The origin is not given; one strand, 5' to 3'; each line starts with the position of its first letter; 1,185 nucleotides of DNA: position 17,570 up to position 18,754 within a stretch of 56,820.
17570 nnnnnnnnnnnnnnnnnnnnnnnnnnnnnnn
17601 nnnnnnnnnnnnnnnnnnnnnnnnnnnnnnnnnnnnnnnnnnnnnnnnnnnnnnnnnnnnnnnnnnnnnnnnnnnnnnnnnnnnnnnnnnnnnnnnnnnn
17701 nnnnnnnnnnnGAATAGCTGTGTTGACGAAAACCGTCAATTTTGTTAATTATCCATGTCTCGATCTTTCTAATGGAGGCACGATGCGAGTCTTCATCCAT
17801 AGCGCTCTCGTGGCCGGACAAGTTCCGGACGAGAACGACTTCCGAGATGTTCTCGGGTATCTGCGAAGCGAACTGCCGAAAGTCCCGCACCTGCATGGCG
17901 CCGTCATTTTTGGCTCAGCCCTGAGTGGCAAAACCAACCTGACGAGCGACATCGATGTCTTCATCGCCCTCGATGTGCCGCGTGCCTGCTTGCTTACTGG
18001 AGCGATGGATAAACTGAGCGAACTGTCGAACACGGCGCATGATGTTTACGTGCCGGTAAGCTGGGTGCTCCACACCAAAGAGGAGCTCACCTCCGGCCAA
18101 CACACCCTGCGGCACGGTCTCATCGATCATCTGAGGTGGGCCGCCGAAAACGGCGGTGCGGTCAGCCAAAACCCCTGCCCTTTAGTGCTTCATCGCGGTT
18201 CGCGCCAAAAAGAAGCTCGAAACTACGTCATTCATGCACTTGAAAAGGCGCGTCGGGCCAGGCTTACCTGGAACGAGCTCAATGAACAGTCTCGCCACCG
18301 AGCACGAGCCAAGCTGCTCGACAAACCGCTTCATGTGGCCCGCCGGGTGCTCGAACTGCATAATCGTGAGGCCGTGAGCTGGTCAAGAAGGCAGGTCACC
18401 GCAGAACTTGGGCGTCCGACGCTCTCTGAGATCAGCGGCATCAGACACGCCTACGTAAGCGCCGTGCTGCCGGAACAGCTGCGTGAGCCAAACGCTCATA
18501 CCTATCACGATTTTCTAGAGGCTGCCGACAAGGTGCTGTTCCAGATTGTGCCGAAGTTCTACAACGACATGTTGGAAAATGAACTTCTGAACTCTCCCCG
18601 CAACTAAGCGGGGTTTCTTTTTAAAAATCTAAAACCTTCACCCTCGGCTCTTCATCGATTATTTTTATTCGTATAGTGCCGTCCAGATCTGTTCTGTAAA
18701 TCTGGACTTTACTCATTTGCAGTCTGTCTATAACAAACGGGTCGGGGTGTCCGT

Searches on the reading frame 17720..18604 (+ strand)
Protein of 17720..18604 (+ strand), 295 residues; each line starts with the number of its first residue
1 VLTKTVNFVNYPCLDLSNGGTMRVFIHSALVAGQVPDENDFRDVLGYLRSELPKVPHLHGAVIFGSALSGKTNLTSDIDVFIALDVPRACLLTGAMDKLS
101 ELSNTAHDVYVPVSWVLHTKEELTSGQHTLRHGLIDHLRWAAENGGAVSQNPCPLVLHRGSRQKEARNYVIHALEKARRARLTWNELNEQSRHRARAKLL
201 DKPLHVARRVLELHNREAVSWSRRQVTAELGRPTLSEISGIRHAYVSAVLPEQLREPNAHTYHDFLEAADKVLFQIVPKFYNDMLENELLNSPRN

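Call 4: search_protein_families(library=pfam, proteins=[window:17720-18604:+], max_evalue=10)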
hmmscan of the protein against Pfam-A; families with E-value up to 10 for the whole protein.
window:17720-18604:+ (295 aa): 3 families
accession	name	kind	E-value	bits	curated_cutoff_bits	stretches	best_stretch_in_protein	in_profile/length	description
PF18765.7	Polbeta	-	7e-05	23.3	26.9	1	52-101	7-57/93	Polymerase beta, Nucleotidyltransferase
PF01909.29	NTP_transf_2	-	0.00023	21.9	21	1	60-88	16-46/93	Nucleotidyltransferase domain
PF22600.2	MTPAP-like_central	-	0.015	15.8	27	1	60-107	41-88/139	Poly(A) RNA polymerase, mitochondrial-like, central palm domain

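Call 5: search_protein_families(library=ncbifam, proteins=[window:17720-18604:+], max_evalue=10)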
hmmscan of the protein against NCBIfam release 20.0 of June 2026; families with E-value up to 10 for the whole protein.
window:17720-18604:+ (295 aa): 1 family
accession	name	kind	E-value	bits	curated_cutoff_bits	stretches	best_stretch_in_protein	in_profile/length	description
NF047752.1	MntA_antitoxin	equivalog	0.0002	21.2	60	1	55-109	4-59/106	type VII toxin-antitoxin system MntA family adenylyltransferase antitoxin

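Call 82: search_protein_families(library=padloc, proteins=[window:17720-18604:+], max_evalue=1)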
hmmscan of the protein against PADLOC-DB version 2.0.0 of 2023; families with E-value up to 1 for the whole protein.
window:17720-18604:+ (295 aa): 7 families
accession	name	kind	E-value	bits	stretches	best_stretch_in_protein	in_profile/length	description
PDLC04904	PDC-S09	-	0.00022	19.4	1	50-110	14-78/104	-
PDLC04368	PDC-M05A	-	0.00078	17.3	1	55-85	104-134/201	-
PDLC04906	PDC-S09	-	0.00083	17.7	1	59-88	25-54/98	-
PDLC04902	PDC-S09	-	0.0014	16.9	1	62-104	25-69/97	-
PDLC04907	PDC-S09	-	0.0018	16.4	1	51-109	20-74/114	-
PDLC04369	PDC-M05A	-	0.0048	14.5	1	44-82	91-127/201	-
PDLC04903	PDC-S09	-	0.0051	15.1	1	57-127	25-94/108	-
